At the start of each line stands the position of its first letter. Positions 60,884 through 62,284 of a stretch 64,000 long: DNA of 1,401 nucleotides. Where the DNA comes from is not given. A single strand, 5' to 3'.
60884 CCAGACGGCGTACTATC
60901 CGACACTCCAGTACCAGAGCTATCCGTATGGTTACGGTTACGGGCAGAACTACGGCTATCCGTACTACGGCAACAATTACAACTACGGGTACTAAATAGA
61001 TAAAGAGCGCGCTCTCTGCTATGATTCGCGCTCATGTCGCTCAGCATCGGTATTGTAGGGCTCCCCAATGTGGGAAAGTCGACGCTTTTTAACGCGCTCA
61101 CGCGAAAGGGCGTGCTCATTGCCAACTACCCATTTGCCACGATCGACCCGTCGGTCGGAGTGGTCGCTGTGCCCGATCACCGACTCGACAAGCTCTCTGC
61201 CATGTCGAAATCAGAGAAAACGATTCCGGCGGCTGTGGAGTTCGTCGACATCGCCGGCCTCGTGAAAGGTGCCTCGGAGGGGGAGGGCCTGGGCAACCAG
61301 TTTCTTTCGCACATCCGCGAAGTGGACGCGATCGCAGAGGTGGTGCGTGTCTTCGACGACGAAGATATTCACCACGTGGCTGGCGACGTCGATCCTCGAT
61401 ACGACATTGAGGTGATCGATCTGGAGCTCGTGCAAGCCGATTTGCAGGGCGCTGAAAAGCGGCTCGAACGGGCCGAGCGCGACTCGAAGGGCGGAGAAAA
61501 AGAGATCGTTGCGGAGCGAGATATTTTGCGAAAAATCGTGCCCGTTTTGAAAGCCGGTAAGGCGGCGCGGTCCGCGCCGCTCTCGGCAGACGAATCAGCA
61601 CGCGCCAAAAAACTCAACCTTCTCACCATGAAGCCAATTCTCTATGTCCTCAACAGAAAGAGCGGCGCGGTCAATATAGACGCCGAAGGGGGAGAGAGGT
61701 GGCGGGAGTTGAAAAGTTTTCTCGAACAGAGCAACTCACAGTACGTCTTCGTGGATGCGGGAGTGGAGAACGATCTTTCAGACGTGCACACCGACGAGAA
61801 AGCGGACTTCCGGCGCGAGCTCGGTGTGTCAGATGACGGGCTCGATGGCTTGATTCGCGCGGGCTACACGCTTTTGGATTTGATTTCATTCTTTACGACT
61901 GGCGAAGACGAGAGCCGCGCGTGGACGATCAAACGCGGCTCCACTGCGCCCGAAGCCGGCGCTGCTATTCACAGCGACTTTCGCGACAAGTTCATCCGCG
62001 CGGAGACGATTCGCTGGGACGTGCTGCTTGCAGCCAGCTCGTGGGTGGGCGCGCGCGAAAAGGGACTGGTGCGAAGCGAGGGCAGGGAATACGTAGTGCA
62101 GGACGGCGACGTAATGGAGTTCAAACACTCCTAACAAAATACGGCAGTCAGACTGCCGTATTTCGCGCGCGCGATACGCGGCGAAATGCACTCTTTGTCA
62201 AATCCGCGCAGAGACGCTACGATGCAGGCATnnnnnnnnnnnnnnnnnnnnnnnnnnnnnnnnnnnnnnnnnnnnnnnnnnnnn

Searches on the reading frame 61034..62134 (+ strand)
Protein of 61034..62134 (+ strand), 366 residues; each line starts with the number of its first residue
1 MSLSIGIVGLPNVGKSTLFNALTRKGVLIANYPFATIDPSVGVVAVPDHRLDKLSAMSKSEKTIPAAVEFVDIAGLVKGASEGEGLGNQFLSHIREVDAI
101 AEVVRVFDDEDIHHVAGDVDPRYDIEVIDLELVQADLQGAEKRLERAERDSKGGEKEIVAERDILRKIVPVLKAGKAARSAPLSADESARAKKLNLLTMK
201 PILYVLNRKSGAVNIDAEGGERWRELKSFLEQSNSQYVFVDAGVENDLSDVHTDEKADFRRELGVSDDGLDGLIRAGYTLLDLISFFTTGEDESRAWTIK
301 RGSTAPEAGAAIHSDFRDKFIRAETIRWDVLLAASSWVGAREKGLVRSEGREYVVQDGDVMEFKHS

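Call 4: search_protein_families(library=pfam, proteins=[window:61034-62134:+], max_evalue=1)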
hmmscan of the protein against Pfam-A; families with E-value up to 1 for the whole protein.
window:61034-62134:+ (366 aa): 7 families
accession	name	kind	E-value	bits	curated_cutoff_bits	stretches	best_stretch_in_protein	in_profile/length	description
PF06071.19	YchF-GTPase_C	-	4.1e-32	110.6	27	1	283-365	1-83/84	Protein of unknown function (DUF933)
PF01926.29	MMR_HSR1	-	6.7e-22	78.2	21.9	1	5-110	2-87/113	50S ribosome-binding GTPase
PF02421.24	FeoB_N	-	1.4e-08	34.8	27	1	5-48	3-46/156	Ferrous iron transport protein B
PF13238.12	AAA_18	-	0.04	14.8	29.4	1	5-26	1-22/128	AAA domain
PF02824.27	TGS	-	0.079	13.5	22.2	1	299-360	13-55/60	TGS domain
PF00350.29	Dynamin_N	-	0.12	12.8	27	0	5-29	1-25/168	Dynamin family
PF01591.24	6PF2K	-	0.13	12.1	27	0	5-24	16-35/223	6-phosphofructo-2-kinase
